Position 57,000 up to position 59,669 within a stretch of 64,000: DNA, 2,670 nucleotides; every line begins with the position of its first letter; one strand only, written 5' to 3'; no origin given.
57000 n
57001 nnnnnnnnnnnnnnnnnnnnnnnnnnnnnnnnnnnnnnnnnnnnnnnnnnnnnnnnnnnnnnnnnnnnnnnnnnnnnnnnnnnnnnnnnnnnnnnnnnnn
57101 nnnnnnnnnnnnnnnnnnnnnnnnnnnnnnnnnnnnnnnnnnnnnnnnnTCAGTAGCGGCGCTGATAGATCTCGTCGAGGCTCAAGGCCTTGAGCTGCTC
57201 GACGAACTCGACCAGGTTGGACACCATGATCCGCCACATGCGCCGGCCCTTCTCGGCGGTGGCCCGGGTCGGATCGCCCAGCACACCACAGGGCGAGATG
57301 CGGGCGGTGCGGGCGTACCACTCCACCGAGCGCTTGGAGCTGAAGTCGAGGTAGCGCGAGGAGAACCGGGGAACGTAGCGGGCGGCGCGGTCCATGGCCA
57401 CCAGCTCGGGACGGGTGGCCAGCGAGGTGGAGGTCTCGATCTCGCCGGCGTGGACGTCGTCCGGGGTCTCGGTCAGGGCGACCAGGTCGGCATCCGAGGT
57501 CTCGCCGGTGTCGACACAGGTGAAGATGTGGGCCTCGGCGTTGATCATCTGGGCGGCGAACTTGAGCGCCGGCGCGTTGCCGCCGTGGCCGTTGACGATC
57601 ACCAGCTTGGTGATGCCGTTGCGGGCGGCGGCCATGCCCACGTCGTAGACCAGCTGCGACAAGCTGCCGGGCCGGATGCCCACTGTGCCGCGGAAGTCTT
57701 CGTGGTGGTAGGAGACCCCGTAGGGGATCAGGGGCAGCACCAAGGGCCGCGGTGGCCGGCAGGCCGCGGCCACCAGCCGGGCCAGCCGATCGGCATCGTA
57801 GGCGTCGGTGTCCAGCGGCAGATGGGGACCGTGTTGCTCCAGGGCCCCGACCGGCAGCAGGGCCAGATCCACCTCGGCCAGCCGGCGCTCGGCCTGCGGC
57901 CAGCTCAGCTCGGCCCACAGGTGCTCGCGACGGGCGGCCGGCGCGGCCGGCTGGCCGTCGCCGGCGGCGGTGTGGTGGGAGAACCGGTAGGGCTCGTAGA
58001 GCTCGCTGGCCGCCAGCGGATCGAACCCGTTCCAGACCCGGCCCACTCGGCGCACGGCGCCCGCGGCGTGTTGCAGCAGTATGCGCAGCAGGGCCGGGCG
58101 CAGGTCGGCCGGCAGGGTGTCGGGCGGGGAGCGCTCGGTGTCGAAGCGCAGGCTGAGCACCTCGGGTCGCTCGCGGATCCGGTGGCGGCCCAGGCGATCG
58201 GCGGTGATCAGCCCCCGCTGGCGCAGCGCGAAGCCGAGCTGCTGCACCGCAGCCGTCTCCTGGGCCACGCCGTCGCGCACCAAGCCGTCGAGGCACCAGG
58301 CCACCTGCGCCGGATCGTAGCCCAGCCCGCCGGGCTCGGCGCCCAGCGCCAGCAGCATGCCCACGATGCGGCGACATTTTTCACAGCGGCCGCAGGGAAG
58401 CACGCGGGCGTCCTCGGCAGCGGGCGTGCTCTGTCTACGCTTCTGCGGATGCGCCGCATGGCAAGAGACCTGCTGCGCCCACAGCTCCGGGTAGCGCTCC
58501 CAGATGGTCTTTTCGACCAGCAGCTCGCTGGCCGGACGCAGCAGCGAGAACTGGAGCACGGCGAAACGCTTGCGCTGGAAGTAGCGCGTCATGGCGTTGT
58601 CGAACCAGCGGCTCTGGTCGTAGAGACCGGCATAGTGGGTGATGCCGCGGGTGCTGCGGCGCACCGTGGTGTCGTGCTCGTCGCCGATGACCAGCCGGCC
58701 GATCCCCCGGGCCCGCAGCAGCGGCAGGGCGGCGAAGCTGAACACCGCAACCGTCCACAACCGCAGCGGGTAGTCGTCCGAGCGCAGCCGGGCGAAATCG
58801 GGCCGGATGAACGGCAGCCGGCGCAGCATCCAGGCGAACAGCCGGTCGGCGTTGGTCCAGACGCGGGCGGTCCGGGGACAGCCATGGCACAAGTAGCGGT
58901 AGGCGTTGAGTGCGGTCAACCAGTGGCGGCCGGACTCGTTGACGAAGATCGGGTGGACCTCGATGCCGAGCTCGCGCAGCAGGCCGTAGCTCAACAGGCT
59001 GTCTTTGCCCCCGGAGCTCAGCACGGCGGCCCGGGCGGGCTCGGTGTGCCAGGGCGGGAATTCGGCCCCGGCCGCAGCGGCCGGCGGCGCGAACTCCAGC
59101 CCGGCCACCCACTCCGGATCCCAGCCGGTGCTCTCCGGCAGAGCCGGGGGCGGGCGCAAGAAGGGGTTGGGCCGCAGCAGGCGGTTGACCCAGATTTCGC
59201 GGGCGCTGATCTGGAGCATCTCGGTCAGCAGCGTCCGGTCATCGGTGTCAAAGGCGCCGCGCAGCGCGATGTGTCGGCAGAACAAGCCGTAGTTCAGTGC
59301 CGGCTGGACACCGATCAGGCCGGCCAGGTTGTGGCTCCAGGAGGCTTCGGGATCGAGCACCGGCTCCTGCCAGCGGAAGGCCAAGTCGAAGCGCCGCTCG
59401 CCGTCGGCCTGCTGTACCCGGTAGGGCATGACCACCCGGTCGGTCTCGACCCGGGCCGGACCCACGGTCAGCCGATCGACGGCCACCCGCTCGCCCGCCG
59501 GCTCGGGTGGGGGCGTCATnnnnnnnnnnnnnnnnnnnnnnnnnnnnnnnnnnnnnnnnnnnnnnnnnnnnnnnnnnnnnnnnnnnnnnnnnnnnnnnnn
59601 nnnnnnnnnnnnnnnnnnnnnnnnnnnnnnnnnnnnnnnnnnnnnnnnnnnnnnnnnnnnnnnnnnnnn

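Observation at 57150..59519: Unusual fusion: QueC-like PP-loop ATPase joined to a creatininase-family amidohydrolase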

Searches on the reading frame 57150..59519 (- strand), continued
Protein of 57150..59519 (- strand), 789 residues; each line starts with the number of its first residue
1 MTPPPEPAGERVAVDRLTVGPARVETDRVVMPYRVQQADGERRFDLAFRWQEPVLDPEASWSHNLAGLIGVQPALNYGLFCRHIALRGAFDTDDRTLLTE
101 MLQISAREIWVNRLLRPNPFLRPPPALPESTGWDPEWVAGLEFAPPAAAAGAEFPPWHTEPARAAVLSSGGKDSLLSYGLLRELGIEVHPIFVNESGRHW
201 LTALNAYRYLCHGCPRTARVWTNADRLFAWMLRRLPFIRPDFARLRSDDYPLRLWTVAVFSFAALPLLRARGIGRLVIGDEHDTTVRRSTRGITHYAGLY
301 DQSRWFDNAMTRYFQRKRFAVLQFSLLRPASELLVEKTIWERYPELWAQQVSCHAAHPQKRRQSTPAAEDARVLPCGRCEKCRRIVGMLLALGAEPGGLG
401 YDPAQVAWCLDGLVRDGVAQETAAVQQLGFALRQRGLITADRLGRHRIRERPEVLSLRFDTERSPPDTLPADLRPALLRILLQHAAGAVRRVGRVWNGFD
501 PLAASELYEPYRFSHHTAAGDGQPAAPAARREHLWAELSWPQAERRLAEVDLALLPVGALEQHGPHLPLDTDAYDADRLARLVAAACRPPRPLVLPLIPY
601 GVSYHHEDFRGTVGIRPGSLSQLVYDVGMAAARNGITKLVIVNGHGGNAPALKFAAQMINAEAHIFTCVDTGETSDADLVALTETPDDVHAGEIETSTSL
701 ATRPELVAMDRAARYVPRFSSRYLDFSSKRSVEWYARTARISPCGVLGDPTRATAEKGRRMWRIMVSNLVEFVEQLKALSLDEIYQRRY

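Call 79: search_solved_structures(query=L004:12414-13481:+, max_evalue=1e-40, show_alignments=5)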
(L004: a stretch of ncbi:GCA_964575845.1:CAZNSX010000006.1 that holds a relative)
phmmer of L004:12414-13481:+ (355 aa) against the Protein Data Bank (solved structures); distinct sequences matched with E-value up to 1e-40: 12.
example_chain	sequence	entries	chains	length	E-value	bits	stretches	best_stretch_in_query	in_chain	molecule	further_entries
3jva_A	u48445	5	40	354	1.2e-74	254.7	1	1-342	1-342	Dipeptide Epimerase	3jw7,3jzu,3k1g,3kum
3rit_A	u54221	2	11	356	6.2e-68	232.6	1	2-351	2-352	Dipeptide epimerase | Putative chloromuconate cycloisomerase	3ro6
1jpm_A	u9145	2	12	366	1.9e-67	231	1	1-352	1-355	L-Ala-D/L-Glu Epimerase | similar to chloromuconate cycloisomerase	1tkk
2p88_A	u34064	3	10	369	2.3e-57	197.8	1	1-353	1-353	Mandelate racemase/muconate lactonizing enzyme family protein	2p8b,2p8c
2zad_A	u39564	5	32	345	5.2e-44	153.9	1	27-333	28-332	Muconate cycloisomerase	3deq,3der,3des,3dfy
3q45_A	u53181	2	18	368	1.3e-43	152.6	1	2-349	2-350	Mandelate racemase/muconate lactonizing enzyme family; possible chloromuconate cycloisomer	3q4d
3r0k_A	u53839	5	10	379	1.8e-43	152.2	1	19-354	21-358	Enzyme of enolase superfamily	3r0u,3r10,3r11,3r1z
2qde_A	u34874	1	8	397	1.1e-42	149.5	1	1-352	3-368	Mandelate racemase/muconate lactonizing enzyme family protein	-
3u9i_A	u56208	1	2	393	2.8e-42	148.2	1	6-341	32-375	Mandelate racemase/muconate lactonizing enzyme, C-terminal domain protein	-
3s5s_A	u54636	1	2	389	4.3e-41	144.3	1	3-339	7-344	Mandelate racemase/muconate lactonizing enzyme family protein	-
3ik4_A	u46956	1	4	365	6.1e-41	143.8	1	8-342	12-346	Mandelate racemase/muconate lactonizing protein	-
3iji_A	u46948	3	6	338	7.4e-41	143.6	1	7-350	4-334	Muconate cycloisomerase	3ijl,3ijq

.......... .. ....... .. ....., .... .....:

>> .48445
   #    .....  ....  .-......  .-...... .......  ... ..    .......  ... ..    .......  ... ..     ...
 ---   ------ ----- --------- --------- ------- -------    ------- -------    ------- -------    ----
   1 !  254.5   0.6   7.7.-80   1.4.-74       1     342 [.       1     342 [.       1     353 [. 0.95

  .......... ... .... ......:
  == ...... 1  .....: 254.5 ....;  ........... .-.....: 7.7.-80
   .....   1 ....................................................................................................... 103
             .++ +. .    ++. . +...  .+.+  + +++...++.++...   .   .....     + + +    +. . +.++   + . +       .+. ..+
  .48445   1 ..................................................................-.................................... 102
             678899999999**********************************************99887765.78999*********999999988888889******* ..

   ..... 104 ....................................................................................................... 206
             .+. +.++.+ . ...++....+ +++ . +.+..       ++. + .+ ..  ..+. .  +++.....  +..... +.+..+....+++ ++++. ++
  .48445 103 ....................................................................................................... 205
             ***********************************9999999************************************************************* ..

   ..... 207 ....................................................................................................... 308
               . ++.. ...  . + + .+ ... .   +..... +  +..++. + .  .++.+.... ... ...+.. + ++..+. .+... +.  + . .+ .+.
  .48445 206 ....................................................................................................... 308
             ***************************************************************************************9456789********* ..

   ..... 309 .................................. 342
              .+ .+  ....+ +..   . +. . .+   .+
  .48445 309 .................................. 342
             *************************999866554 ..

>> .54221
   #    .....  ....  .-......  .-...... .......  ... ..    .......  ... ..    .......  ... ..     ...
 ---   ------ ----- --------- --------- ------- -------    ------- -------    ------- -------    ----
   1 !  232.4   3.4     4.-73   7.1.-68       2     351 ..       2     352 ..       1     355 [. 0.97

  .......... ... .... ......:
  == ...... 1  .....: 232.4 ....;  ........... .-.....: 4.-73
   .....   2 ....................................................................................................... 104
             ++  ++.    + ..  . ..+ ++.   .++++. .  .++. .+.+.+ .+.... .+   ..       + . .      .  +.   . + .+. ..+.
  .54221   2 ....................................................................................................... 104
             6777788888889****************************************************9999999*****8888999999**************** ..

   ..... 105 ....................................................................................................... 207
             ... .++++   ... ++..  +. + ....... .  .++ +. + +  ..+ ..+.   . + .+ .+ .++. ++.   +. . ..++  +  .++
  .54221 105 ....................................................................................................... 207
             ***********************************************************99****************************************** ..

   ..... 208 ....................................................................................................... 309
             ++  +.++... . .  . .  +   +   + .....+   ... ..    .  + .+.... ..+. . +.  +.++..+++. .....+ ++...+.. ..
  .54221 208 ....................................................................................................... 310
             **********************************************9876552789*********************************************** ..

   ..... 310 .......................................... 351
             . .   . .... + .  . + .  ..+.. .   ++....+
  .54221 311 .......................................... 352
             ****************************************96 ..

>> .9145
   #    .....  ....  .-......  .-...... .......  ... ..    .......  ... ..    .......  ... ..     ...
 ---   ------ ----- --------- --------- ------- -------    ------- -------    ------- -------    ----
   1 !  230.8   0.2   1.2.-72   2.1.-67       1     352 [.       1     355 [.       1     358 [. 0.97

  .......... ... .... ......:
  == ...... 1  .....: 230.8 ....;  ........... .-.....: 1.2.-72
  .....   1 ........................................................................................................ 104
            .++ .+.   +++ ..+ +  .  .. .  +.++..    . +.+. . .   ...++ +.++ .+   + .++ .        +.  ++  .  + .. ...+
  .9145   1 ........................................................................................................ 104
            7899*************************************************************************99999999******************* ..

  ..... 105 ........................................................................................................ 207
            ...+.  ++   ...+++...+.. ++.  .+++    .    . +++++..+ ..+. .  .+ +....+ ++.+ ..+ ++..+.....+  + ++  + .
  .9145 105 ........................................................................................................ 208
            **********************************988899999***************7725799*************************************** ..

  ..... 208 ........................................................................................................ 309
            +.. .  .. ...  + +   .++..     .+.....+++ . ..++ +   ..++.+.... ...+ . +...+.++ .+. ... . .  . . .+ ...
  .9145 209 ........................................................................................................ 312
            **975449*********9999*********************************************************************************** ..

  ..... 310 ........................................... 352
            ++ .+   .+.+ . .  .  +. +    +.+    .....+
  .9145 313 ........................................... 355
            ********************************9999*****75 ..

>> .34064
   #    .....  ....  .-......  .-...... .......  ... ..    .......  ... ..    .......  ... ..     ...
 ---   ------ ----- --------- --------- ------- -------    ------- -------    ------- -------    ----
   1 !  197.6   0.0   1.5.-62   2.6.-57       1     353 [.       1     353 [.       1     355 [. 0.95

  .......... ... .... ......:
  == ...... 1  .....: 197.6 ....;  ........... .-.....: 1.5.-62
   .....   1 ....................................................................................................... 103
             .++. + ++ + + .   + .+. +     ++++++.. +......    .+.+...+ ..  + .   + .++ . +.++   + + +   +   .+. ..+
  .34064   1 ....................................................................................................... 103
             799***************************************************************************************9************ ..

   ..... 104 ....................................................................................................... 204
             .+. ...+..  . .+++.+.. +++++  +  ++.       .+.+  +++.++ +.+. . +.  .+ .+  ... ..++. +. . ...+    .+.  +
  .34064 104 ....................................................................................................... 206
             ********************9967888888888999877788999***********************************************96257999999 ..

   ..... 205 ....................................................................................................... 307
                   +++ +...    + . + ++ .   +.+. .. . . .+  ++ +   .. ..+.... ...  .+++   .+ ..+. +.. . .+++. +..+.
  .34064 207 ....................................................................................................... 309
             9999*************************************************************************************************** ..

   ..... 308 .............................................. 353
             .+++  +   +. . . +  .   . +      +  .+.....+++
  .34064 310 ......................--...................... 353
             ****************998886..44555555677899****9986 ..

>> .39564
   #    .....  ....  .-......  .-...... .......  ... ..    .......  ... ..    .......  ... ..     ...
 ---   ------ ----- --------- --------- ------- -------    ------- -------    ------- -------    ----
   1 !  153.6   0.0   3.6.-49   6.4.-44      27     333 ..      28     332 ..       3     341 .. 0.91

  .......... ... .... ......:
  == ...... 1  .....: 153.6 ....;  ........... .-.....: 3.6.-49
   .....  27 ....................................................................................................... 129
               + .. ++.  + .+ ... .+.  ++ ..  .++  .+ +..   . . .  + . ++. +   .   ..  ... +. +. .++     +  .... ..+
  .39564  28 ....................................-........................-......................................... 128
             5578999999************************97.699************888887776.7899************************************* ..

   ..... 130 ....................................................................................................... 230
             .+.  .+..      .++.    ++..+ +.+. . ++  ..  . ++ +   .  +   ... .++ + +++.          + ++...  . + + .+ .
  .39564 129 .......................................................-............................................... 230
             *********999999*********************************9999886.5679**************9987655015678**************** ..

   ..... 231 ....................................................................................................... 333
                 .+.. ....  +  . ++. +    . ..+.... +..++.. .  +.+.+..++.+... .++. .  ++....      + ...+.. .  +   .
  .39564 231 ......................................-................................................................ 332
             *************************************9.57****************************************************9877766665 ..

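Call 81: find_encoding_contigs(protein=P0001, flank=10000, max_places=2)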
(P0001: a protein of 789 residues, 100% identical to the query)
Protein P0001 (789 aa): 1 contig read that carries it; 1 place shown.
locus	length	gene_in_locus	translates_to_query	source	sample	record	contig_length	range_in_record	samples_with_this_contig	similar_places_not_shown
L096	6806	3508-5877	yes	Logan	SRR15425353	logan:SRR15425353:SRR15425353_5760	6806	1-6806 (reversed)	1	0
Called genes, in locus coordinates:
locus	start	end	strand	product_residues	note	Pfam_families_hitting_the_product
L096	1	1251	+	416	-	?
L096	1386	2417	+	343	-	PF00291:PALP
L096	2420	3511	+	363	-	PF17396:DUF1611_N, PF07755:DUF1611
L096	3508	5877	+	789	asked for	PF02633:Creatininase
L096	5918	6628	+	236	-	PF13378:MR_MLE_C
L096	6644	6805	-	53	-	?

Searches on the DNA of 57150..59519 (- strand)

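Call 46: search_rna_families(sources=[L086, L040, L001, L003, L017, L067, L080, L059, L084], threshold=gathering)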
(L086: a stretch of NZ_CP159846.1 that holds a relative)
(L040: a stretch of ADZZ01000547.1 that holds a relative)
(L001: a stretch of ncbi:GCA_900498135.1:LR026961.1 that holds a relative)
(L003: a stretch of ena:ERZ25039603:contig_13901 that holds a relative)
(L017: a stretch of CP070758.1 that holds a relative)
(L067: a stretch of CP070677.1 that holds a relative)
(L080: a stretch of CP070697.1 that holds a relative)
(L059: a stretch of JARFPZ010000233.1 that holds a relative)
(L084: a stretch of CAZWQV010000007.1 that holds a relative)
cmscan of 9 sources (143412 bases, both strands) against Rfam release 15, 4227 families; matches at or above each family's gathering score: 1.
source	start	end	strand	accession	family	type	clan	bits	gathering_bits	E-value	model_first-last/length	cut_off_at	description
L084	2555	2628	+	RF00005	tRNA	Gene; tRNA;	CL00001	53.3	29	2.8e-08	1-71/71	no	tRNA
